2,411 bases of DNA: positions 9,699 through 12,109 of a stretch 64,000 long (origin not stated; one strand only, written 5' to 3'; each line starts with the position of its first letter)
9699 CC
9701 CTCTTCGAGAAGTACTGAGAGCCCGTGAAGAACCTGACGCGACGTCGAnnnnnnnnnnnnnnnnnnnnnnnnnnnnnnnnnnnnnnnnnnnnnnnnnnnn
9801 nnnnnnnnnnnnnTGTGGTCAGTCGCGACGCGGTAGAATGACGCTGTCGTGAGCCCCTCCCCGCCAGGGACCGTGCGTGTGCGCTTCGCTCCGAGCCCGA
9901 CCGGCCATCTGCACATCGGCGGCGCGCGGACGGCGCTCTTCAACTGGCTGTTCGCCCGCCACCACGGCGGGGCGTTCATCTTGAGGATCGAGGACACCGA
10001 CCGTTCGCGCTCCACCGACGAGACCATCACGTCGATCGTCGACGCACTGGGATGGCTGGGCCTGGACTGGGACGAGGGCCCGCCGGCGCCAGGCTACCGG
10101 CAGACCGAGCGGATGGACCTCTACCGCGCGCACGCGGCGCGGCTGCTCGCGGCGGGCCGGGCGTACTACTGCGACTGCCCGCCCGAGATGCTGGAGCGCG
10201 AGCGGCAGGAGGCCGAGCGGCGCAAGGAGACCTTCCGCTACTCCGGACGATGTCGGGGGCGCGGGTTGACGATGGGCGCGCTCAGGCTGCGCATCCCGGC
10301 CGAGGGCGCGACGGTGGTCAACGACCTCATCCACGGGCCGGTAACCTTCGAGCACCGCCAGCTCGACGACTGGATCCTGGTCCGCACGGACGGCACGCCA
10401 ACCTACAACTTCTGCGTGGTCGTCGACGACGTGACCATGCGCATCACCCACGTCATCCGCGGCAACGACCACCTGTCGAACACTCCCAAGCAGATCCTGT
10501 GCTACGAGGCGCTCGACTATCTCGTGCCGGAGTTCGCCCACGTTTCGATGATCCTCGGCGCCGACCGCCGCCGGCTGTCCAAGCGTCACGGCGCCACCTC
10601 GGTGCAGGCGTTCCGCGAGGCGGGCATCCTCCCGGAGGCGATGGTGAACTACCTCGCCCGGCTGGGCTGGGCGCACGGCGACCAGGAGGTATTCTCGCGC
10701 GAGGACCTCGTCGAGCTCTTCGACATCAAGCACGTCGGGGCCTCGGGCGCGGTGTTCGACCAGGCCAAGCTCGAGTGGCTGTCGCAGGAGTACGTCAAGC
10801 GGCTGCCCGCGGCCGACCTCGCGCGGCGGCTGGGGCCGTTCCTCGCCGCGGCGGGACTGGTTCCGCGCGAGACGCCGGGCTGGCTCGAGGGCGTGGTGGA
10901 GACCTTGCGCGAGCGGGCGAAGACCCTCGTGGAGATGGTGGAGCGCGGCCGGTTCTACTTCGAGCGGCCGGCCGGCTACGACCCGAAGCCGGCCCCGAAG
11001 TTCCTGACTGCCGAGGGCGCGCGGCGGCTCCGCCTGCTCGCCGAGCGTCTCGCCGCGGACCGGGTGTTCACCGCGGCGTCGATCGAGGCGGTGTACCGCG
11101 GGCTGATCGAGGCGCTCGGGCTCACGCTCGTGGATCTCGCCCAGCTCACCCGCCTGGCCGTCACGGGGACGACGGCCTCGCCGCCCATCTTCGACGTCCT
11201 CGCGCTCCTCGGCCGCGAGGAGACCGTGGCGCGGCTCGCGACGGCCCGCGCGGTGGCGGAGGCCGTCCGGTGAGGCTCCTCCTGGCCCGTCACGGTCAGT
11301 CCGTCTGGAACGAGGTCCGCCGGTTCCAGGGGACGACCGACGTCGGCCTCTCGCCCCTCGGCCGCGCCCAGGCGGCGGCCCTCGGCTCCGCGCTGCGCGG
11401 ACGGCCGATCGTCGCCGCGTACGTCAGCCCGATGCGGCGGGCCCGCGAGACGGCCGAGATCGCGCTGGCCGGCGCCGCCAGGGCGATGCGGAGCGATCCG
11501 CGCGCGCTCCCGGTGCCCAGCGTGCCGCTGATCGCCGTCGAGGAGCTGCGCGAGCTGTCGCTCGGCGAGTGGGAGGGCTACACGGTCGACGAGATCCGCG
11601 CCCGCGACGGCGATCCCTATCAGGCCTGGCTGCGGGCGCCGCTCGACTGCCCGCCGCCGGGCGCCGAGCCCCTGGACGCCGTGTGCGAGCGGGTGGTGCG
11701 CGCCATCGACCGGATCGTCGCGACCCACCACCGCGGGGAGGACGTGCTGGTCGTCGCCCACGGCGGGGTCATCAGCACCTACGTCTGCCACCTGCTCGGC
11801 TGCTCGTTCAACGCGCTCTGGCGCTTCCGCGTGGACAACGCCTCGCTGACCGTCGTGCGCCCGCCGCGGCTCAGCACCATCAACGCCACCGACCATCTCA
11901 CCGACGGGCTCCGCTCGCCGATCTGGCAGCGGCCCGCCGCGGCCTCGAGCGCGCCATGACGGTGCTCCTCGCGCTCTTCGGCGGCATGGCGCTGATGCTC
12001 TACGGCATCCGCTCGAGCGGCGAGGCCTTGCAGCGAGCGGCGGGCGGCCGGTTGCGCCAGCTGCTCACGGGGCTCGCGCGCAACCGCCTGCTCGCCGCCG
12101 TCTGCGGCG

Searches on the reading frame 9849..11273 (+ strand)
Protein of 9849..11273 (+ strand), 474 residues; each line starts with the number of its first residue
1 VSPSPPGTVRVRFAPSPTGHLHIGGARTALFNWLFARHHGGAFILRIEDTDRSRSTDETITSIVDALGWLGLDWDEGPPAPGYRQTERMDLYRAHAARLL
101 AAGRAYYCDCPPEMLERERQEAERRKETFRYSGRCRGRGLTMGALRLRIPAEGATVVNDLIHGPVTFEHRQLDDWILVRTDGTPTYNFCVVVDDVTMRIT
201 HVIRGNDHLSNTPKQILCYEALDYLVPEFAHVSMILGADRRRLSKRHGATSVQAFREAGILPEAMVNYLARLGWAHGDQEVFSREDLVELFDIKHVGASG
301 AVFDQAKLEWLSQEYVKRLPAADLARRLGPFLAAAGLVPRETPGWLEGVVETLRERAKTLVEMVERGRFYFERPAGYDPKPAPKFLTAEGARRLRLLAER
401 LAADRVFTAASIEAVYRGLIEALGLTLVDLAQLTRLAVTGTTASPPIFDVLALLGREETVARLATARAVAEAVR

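Call 8: search_protein_families(library=pfam, proteins=[window:9849-11273:+])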
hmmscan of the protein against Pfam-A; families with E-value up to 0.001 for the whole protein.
window:9849-11273:+ (474 aa): 2 families
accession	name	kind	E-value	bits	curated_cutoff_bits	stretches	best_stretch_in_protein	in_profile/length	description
PF00749.27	tRNA-synt_1c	-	2.3e-97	326.1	23.4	1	9-310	2-314/314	tRNA synthetases class I (E and Q), catalytic domain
PF19269.4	Anticodon_2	-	1.9e-31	109.8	23.6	1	324-466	2-140/141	Anticodon binding domain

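Call 9: search_protein_families(library=ncbifam, proteins=[window:9849-11273:+])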
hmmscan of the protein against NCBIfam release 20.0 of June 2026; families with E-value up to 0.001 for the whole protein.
window:9849-11273:+ (474 aa): 10 families
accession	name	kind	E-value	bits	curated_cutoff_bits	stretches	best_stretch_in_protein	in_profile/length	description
TIGR00464.1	gltX_bact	equivalog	2e-150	501.8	289.95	1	8-464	1-464/470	glutamate--tRNA ligase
TIGR03838.1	queuosine_YadB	equivalog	2.4e-68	230.5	276.7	1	10-264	2-251/272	tRNA glutamyl-Q(34) synthetase GluQRS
NF004315.1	PRK05710.1-4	equivalog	1.1e-62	212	250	1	12-267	2-272/274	tRNA glutamyl-Q(34) synthetase GluQRS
NF004314.0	PRK05710.1-3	equivalog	1.9e-61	208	256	1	10-265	8-255/297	tRNA glutamyl-Q(34) synthetase GluQRS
NF004313.0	PRK05710.1-2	equivalog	6.8e-54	183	380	1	9-266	5-265/299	tRNA glutamyl-Q(34) synthetase GluQRS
NF003169.0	PRK04156.1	equivalog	4.7e-43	147.7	516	2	7-124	100-214/567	glutamate--tRNA ligase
TIGR00463.1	gltX_arch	equivalog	1.9e-38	132.3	401.75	1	7-245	92-332/560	glutamate--tRNA ligase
NF004312.0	PRK05710.1-1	equivalog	4.2e-38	131.4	453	1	12-261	17-255/306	tRNA glutamyl-Q(34) synthetase GluQRS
NF011291.0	PRK14703.1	equivalog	1.2e-18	66.8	681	1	8-135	31-154/769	glutamine--tRNA ligase/YqeY domain fusion protein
TIGR00440.1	glnS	equivalog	7.9e-17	61.3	425.8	1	9-124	1-112/524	glutamine--tRNA ligase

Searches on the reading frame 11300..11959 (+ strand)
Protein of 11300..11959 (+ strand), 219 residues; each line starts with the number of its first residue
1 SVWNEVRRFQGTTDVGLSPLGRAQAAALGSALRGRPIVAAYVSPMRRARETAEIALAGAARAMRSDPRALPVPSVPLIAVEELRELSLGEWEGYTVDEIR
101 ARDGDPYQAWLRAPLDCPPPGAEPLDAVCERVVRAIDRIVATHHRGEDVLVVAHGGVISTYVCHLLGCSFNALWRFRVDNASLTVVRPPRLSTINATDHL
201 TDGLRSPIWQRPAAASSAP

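Call 88: search_protein_families(library=ncbifam, max_evalue=0.01, proteins=[window:11300-11959:+])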
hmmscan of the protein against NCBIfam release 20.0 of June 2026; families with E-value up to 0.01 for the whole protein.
window:11300-11959:+ (219 aa): 18 families
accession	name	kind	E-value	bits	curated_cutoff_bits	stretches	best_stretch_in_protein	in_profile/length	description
TIGR03162.1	ribazole_cobC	equivalog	9.6e-36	122.9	162.9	1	4-185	12-175/176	alpha-ribazole phosphatase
NF005567.0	PRK07238.1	equivalog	8.9e-30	104.2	326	1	6-186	193-358/378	bifunctional RNase H/acid phosphatase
NF045917.1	PhserinePhPspA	equivalog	1e-28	100.5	350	1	1-188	12-184/211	phosphoserine phosphatase PspA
NF011580.0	PRK15004.1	equivalog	6.5e-24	85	250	1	9-186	19-181/203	adenosylcobalamin/alpha-ribazole phosphatase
TIGR03848.1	MSMEG_4193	subfamily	3.3e-20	72.4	203.85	1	10-187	19-185/204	MSMEG_4193 family putative phosphomutase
NF009994.0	PRK13463.1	equivalog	3e-18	66.4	277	1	3-186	15-184/203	phosphoserine phosphatase 1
NF002901.0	PRK03482.1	equivalog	3.8e-14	52.8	261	1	2-186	13-182/215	2,3-diphosphoglycerate-dependent phosphoglycerate mutase GpmB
NF002217.0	PRK01112.1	equivalog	3.8e-14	52.6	320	2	1-58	12-69/228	2,3-bisphosphoglycerate-dependent phosphoglycerate mutase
NF002339.0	PRK01295.1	equivalog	1.4e-13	50.7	316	1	1-172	13-176/206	2,3-bisphosphoglycerate-dependent phosphoglycerate mutase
NF009993.0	PRK13462.1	equivalog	3.9e-13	49.5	226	1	3-185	18-178/203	acid phosphatase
NF010718.0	PRK14120.1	equivalog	6.7e-11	42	366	1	1-123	15-128/249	phosphoglyceromutase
TIGR01258.1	pgm_1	subfamily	8e-10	38.5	81.7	1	1-63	11-75/245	2,3-bisphosphoglycerate-dependent phosphoglycerate mutase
NF010713.0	PRK14115.1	equivalog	8.6e-10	38.3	305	1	1-59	12-72/248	2,3-diphosphoglycerate-dependent phosphoglycerate mutase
NF038349.1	dPGM_arch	equivalog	6.3e-09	36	225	1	17-187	26-170/194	2,3-diphosphoglycerate-dependent phosphoglycerate mutase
NF010715.0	PRK14117.1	equivalog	8.4e-06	25.4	421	0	1-59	12-72/230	phosphoglycerate mutase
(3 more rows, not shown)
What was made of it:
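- On Three-component pentofuranose glycosylation system / DPA-type pathway: Candidates are DUF362 itself, or in Rokubacteria the CobC-like His_Phos_1 gene at about 11300-11959 (call 88).
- In Rokubacteria a CobC-like histidine phosphatase lies two genes downstream (122.9 bits against a cut-off of 162.9, call 88).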
